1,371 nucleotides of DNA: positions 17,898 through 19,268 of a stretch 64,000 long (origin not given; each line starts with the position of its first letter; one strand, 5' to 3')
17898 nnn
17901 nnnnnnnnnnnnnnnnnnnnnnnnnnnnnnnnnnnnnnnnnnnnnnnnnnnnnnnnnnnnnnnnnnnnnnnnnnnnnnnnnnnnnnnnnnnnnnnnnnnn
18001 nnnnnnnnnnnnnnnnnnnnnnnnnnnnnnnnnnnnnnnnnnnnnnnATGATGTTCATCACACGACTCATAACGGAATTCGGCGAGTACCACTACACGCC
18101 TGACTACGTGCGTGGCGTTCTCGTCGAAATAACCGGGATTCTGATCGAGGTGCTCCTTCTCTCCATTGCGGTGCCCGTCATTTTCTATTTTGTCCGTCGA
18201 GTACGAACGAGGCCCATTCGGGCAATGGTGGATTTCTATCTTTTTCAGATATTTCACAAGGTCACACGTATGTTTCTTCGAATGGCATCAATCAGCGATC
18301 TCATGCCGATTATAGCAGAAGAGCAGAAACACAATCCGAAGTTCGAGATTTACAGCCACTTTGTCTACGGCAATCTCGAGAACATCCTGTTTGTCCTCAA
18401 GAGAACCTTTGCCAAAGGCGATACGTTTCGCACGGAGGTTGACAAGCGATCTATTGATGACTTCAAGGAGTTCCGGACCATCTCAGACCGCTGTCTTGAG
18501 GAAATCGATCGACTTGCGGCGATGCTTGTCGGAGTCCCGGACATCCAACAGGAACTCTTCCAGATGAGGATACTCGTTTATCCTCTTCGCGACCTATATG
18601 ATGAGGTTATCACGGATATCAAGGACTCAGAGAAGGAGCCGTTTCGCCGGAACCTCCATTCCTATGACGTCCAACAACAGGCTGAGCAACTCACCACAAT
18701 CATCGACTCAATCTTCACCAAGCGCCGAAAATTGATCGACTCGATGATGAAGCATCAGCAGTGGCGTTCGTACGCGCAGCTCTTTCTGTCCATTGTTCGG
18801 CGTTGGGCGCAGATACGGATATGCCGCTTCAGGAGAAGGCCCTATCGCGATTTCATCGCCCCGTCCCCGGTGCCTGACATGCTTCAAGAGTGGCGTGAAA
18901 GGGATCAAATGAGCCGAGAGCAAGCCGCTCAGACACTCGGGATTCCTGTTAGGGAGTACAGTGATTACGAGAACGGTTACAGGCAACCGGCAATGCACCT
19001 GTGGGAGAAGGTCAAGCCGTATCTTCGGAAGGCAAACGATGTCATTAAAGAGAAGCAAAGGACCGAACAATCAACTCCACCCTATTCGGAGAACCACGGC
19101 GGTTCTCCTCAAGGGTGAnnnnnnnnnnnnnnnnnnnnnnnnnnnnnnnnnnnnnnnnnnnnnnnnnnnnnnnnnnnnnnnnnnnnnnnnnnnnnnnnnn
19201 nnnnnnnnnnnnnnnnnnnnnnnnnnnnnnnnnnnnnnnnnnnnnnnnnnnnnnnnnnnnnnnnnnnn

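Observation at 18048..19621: Repeat-bounded 2.9-kb module encoding an unassigned membrane-anchored HTH protein and a lipoprotein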

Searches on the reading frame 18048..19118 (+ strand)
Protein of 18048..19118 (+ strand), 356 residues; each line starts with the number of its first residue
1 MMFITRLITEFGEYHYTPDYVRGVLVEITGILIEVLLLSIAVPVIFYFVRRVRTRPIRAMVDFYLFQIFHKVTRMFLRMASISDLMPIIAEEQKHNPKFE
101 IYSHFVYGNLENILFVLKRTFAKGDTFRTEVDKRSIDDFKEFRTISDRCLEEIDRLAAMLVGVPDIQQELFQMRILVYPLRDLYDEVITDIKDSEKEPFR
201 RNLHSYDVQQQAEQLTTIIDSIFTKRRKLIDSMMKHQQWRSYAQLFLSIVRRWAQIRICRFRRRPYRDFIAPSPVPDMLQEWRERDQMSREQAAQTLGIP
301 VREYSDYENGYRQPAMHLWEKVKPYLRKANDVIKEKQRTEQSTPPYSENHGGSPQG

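Call 5: search_protein_families(library=pfam, proteins=[window:18048-19118:+], max_evalue=1)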
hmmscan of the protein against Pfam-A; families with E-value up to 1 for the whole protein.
window:18048-19118:+ (356 aa): 3 families
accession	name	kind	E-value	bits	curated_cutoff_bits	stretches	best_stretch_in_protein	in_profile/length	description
PF01381.28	HTH_3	-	6.3e-07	29.8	23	1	279-321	1-43/55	Helix-turn-helix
PF13560.12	HTH_31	-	0.00012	22.8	27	1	278-320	5-48/64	Helix-turn-helix domain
PF02252.23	PA28_C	-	0.13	12.4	20.9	1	207-245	60-98/145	Proteasome activator PA28, C-terminal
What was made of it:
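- Checked: Gene 1 (18048-19118, 356 aa): Pfam HTH_3 at residues 279-321, E 6e-7, 29.8 bits against a cutoff of 23 (call 5).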

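Call 10: search_protein_families(library=ncbifam, proteins=[window:18048-19118:+], max_evalue=1)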
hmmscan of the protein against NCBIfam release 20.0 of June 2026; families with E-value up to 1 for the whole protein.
window:18048-19118:+ (356 aa): 2 families
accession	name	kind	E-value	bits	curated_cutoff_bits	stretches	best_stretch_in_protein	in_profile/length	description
NF041951.1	phage_RstR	subfamily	2.1e-06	28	80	1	277-341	5-69/108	RstR family transcriptional repressor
NF052239.1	antitox_spr1629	equivalog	0.051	12.6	335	1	278-330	6-58/377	spr1629 family repressor/antitoxin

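Call 11: search_protein_families(library=padloc, proteins=[window:18048-19118:+], max_evalue=1)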
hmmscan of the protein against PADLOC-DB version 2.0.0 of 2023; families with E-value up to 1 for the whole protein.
window:18048-19118:+ (356 aa): 4 families
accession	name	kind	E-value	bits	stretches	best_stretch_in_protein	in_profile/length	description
PDLC03952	RmrA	-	7.9e-05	19.7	1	258-328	6-76/395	-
PDLC02926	HTH_VI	-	0.0011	17.2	1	277-322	4-49/92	-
PDLC03949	RmrA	-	0.016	12.1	1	279-327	7-55/363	-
PDLC04142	capH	-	0.037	13.1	1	277-331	9-63/103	capH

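Call 12: find_homologous_proteins(query=window:18048-19118:+)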
Query window:18048-19118:+ (356 aa): 20 proteins with E <= 0.001 among 1738 candidates.
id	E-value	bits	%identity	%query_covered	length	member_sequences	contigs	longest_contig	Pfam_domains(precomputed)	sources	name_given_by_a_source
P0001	1.6e-236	802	100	100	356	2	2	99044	PF01381.29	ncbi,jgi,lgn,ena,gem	ncbi:MAG: helix-turn-helix transcriptional regulator [Thermodesulfovibrionales bacterium]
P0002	3.2e-127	442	58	92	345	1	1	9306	-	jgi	jgi:hypothetical protein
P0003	1.5e-115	404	54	95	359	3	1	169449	-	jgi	jgi:DNA-binding XRE family transcriptional regulator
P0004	7.3e-115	402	54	90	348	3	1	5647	PF01381.29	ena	-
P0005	2.4e-112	394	54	92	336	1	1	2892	PF01381.29,PF13560.13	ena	-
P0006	1.3e-107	378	52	93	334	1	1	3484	-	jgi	-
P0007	2.0e-107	377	53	93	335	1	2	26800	-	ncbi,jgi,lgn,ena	-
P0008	4.3e-104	366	52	93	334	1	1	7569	PF01381.29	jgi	jgi:hypothetical protein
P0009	7.2e-100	353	48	98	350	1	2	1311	-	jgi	jgi:DNA-binding XRE family transcriptional regulator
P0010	3.5e-90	321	45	94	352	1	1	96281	PF01381.29,PF13560.13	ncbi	-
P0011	1.8e-84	302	46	94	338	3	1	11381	-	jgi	-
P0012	3.1e-84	301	52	75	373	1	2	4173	-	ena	-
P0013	1.9e-81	292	41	92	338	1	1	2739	-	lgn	-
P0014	8.6e-81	290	56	68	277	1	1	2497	-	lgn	-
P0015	1.4e-77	279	45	90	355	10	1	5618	-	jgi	-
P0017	6.4e-74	267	38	94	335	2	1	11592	-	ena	-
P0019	1.1e-64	237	51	64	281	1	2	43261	-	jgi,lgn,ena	-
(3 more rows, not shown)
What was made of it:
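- The word-indexed search found about 20 HTH homologues (call 12). The source is a MAG (call 12).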

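Call 14: find_encoding_contigs(protein=P0003, flank=6000, max_places=3)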
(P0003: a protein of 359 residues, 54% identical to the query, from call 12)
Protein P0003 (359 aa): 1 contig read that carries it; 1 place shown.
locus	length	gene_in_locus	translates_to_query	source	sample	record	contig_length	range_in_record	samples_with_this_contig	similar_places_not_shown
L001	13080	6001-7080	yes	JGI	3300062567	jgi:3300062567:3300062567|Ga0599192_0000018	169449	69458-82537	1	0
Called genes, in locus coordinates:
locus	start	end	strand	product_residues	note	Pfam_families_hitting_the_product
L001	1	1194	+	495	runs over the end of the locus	-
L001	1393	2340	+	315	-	-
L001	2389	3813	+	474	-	PF04471:Mrr_cat, PF10356:RRG7 (faint), PF22722:NA-iREase1 (weak)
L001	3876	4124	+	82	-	-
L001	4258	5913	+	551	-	PF00474:SSF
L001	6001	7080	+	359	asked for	-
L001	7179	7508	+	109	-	-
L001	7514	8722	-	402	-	-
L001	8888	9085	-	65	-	-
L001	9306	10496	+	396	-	PF02463:SMC_N (weak), PF13175:AAA_15 (weak), PF13476:AAA_23 (faint), PF13304:AAA_21 (weak)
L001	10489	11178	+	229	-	-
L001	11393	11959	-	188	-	PF03588:Leu_Phe_trans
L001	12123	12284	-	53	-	-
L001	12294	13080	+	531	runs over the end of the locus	PF00117:GATase, PF07722:Peptidase_C26 (weak), PF02540:NAD_synthase, PF03054:tRNA_Me_trans (faint), PF00958:GMP_synt_C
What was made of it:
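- Mrr_cat and AAA_15/21 genes (call 14)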

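Call 15: find_encoding_contigs(protein=P0010, flank=6000, max_places=3)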
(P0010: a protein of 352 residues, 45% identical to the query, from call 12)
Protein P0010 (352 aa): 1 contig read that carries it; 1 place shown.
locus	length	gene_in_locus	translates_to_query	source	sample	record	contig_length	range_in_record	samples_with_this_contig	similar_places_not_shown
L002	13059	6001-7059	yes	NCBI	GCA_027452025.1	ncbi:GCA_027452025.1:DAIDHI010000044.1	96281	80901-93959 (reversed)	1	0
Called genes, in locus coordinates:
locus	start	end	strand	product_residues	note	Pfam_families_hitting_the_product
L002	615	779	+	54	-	PF02954:HTH_8 (faint), PF13384:HTH_23 (weak)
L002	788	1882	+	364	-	PF00589:Phage_integrase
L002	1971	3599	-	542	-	PF00239:Resolvase, PF07508:Recombinase, PF13408:Zn_ribbon_recom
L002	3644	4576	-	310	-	PF08241:Methyltransf_11 (faint), PF01555:N6_N4_Mtase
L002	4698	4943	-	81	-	-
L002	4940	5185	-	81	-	PF12728:HTH_17 (weak)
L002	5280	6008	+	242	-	-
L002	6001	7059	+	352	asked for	PF13560:HTH_31 (weak), PF01381:HTH_3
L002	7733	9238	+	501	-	PF11074:DUF2779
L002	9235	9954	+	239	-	-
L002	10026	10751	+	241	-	-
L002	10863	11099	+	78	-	PF12728:HTH_17, PF00376:MerR, PF13411:MerR_1 (weak)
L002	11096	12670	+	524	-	PF02310:B12-binding (weak), PF04055:Radical_SAM (weak)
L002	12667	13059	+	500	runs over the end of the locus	PF02518:HATPase_c (weak), PF13589:HATPase_c_3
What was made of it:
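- integrase, resolvase, methyltransferase and excisionase-like genes (call 15)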

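Call 23: find_related_loci(query=A1, collection=metagenome_contigs, flank=6000)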
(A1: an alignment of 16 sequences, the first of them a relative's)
Query A1 (356 aa) in metagenome_contigs; peptide patterns used: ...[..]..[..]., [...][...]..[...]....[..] (x = any residue, [..] = any of these).
445 stretches matched a pattern; 8 encode a relative of the query (tblastn E <= 1e-3); 8 distinct loci.
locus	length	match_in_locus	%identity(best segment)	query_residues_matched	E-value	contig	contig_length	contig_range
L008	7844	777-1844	100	1-356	0e+0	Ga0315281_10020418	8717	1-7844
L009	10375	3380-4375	46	7-342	3e-87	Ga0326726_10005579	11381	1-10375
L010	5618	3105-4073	45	6-327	9e-86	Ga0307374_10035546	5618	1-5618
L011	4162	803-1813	40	4-337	6e-84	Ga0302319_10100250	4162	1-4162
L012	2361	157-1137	40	4-327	3e-84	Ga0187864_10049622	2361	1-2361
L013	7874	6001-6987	43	6-345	4e-81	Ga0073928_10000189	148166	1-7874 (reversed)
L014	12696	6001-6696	51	5-235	3e-71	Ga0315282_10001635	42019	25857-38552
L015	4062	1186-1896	40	1-239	1e-54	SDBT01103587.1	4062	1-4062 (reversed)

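Call 28: predict_structure(alignment_id=A1)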
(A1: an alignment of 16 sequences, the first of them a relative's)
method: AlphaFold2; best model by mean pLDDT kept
length: 356 residues; sequences in the alignment: 16
mean_pLDDT: 82.4   pTM: 0.57
mean pLDDT of the five models: 82.4, 80.7, 80.3, 80.2, 78.6
residues with pLDDT >= 90: 119; 70-90: 190; 50-70: 39; < 50: 8
segments of 3 or more residues with pLDDT < 50: 349-351
pLDDT, mean of each block of 10 residues (from residue 1): 72 71 80 84 77 77 87 94 91 87 75 92 88 92 95 88 82 87 92 70 79 92 82 79 88 91 87 87 90 91 92 86 71 59 51 50
secondary structure, 60 per line:
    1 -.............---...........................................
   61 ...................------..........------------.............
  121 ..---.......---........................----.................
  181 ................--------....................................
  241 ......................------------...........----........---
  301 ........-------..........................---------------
elements in order: H2-14 H18-79 H86-95 H108-122 H126-132 H136-159 H164-196 H205-262 H275-285 H290-297 H301-308 H316-341
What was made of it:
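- Checked: The AF2 model is all-helical with pLDDT 82 (call 28).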

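Call 35: fold_search(model_id=the predicted structure, library=pdb)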
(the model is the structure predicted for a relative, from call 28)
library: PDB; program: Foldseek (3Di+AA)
matches with E <= 10: 343; with E <= 0.001: 0
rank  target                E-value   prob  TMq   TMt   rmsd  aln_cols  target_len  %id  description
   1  8tac_A                1.5e-01  1.00  0.14  0.72   1.1        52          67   31  Designed DNA binding protein (released 2024-08-28)
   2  8tac_B                1.9e-01  1.00  0.14  0.73   1.1        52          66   31  Designed DNA binding protein (released 2024-08-28)
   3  6jq1_A                2.1e-01  1.00  0.15  0.38  15.0        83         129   22  Crystal Structure of DdrO from Deinococcus geothermalis (released 2019-08-28)
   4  6jq1_B                2.8e-01  1.00  0.14  0.37   1.7        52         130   25  Crystal Structure of DdrO from Deinococcus geothermalis (released 2019-08-28)
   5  7t8i_A                3.7e-01  1.00  0.14  0.71   1.6        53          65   26  Crystal structure of the ImmR transcriptional regulator DNA-binding domain of Bacillus subtilis (released 2022-03-16)
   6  5jaa_A                4.1e-01  0.99  0.15  0.52  15.3        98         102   19  Crystal structure of the HigBA2 toxin-antitoxin complex (released 2017-04-05)
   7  2auw_A                4.5e-01  1.00  0.14  0.31   1.7        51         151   25  Crystal Structure of Putative DNA Binding Protein NE0471 from Nitrosomonas europaea ATCC 19718 (released 2005-10-11)
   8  2b5a_C                4.7e-01  1.00  0.14  0.60   1.9        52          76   23  C.BclI, Control Element of the BclI Restriction-Modification System (released 2006-01-03)
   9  5jaa_B                4.7e-01  0.99  0.16  0.52  15.7        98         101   19  Crystal structure of the HigBA2 toxin-antitoxin complex (released 2017-04-05)
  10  1x57_MODEL_1_A        5.2e-01  1.00  0.14  0.52   1.5        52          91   19  Solution structures of the HTH domain of human EDF-1 protein (released 2005-11-15)
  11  6rnz_A                5.2e-01  1.00  0.14  0.68   2.0        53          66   21  Crystal structure of the N-terminal HTH DNA-binding domain of the essential repressor DdrO from radiation-resistant De (released 2019-10-09)
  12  2b5a_A                5.4e-01  1.00  0.14  0.58   1.9        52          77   23  C.BclI, Control Element of the BclI Restriction-Modification System (released 2006-01-03)
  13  5j9i_B                5.7e-01  1.00  0.15  0.75   4.4        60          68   25  Crystal structure of the HigA2 antitoxin C-terminal domain (released 2017-04-05)
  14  8ezt_B                5.7e-01  1.00  0.14  0.63   1.9        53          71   19  Crystal structure of HipB(Lp) from Legionella pneumophila (released 2023-09-27)
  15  2b5a_B                5.9e-01  1.00  0.14  0.61   1.8        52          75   23  C.BclI, Control Element of the BclI Restriction-Modification System (released 2006-01-03)
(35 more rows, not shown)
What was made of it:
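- On XRE (HTH_3, Cro/C1-type) DNA-binding proteins: Residues ~275-330 of the AF2 model superpose on ImmR, DdrO, SinR, HipB and C.BclI at rmsd 1-2 A over ~52 residues (call 35).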

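Call 36: search_protein_families(library=phrogs, proteins=[window:18048-19118:+], max_evalue=1)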
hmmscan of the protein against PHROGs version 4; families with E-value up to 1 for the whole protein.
window:18048-19118:+ (356 aa): 9 families
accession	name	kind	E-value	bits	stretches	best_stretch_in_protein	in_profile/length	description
phrog_2104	-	unknown function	0.00039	21.6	1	275-323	40-88/103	-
phrog_6499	-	transcription regulation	0.0018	18.7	1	286-316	18-54/157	transcriptional regulator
phrog_2439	-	transcription regulation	0.0028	17.6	1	276-330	9-63/367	transcriptional regulator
phrog_1373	-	transcription regulation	0.0058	17.6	1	273-316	62-105/166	transcriptional regulator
phrog_6962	-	unknown function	0.006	17.9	1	279-315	6-42/73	-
phrog_7241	-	transcription regulation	0.0072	17.4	1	279-322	66-109/122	transcriptional regulator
phrog_147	-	transcription regulation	0.028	15.8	1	279-322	9-53/100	transcriptional regulator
phrog_8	-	transcription regulation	0.033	14.6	1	273-326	75-128/346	transcriptional regulator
phrog_19114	-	unknown function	0.34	11.9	1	278-323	75-120/135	-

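Call 38: search_protein_representatives(alignment_id=A1)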
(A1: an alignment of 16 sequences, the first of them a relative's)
Query: 16 sequences, 341 profile positions. Proteins with E-value up to 0.001 (for the whole library): 430; up to 1e-10: 84; up to 1e-30: 47. The best 150 are listed.
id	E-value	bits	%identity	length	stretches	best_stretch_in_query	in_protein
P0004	5.8e-152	522.0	-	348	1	2-326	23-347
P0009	2.2e-140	483.9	-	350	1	3-339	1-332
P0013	4.1e-135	466.6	-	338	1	3-336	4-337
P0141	2.0e-125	434.7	-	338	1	3-337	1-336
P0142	3.9e-120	417.3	-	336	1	8-333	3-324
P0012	2.8e-115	401.4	-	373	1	1-336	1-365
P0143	6.1e-115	400.2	-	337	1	20-337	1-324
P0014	1.7e-107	375.8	-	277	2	26-275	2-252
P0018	8.2e-103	360.4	-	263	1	74-335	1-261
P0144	9.4e-95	333.9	-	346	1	4-338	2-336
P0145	2.9e-91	322.4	-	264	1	1-268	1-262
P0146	3.1e-87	309.2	-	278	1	6-238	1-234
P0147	4.4e-82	292.2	-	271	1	74-337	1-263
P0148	4.8e-82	292.1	-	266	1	74-338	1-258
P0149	1.7e-80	287.0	-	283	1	3-250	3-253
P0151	4.0e-77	275.9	-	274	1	2-255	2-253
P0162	2.7e-56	207.4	-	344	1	5-332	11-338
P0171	3.0e-42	161.2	-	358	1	3-331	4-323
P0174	6.2e-37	143.8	-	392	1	2-326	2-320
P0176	3.2e-34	134.9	-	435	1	8-334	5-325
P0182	3.7e-27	111.6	-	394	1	2-326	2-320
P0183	3.8e-27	111.6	-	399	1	7-325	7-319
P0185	9.2e-26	107.0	-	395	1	4-331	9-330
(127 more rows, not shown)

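Call 39: find_encoding_contigs(protein=P0007, flank=6000, max_places=2)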
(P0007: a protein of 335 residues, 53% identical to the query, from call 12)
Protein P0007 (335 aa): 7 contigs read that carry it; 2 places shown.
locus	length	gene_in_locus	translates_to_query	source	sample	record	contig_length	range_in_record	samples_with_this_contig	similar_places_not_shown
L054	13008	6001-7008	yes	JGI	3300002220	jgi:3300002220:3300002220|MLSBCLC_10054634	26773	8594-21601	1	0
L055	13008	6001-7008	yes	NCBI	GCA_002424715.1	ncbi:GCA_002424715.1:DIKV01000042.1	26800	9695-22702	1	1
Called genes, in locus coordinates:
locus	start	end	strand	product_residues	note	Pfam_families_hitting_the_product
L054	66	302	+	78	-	-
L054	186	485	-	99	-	-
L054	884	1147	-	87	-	-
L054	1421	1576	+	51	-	-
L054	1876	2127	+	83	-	-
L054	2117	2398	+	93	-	-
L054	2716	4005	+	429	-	PF01555:N6_N4_Mtase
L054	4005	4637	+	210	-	PF09568:RE_MjaI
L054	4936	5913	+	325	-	PF12358:DUF3644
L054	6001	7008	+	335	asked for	-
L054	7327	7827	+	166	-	-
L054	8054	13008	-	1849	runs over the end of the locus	PF00270:DEAD, PF27116:YjiV_N, PF00271:Helicase_C (weak)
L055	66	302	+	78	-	-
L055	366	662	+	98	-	PF13701:DDE_Tnp_1_4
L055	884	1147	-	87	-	-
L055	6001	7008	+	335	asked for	-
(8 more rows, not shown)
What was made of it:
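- an MjaI-type restriction-modification pair, DUF3644 and a YjiV-type helicase (call 39)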

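Call 40: find_encoding_contigs(protein=P0019, flank=6000, max_places=2)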
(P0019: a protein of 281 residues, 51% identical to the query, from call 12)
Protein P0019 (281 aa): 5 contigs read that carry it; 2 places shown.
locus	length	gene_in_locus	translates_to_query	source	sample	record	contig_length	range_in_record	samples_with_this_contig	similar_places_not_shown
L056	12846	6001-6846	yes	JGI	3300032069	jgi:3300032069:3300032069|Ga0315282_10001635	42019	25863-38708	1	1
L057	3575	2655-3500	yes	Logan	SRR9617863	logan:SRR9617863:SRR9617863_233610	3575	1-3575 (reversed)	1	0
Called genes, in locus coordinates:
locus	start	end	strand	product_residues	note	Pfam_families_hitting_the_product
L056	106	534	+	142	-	PF00572:Ribosomal_L13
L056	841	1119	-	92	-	-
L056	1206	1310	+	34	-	-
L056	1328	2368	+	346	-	PF01118:Semialdhyde_dh, PF22698:Semialdhyde_dhC_1, PF02774:Semialdhyde_dhC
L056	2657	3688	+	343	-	PF22701:Mala_s_1-like (faint), PF01436:NHL (faint), PF06739:SBBP (faint), PF20067:SSL_N (faint), PF08450:SGL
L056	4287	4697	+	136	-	-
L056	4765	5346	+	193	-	PF19631:Trypco2 (weak)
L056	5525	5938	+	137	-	-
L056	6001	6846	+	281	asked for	-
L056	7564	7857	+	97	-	PF08734:GYD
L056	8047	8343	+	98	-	-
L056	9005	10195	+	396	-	PF03283:PAE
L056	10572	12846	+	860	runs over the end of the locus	PF01624:MutS_I, PF05188:MutS_II, PF05192:MutS_III, PF05190:MutS_IV, PF00488:MutS_V, PF27441:MutS_C (faint)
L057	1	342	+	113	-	?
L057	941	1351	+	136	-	-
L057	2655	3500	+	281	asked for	-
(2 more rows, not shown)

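Call 41: find_encoding_contigs(protein=P0002, flank=6000, max_places=2)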
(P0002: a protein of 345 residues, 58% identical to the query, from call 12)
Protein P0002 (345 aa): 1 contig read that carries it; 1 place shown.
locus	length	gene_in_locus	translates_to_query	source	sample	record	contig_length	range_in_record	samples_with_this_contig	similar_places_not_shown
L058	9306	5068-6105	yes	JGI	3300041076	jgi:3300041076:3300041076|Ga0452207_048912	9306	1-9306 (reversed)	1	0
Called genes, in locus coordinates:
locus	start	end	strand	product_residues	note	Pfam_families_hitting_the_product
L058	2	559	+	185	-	?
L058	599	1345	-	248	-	PF05168:HEPN (weak)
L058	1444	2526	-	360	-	PF08808:RES (weak)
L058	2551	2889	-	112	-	-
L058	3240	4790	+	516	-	-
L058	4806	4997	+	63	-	-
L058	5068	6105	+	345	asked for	-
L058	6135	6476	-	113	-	-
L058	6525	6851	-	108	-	-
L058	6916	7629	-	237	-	-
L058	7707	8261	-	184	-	PF20355:DUF6650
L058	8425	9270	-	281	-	PF08867:FRG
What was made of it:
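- HEPN, RES, FRG and DUF6650 genes (call 41)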

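Call 42: find_encoding_contigs(protein=P0017, flank=6000, max_places=2)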
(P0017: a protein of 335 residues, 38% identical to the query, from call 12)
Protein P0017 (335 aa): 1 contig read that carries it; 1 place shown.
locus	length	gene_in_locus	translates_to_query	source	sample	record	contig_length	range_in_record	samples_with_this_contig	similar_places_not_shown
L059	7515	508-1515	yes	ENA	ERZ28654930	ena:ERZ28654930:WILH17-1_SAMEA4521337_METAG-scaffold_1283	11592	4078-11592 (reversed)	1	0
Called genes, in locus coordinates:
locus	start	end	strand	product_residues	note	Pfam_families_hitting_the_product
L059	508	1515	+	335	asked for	-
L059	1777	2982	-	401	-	-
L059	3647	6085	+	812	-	PF12704:MacB_PCD, PF02687:FtsX, PF12704:MacB_PCD, PF02687:FtsX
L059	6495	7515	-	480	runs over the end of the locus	PF00072:Response_reg, PF00158:Sigma54_activat, PF14532:Sigma54_activ_2, PF01078:Mg_chelatase (faint), PF07728:AAA_5 (weak), PF25601:AAA_lid_14, PF02954:HTH_8 (weak)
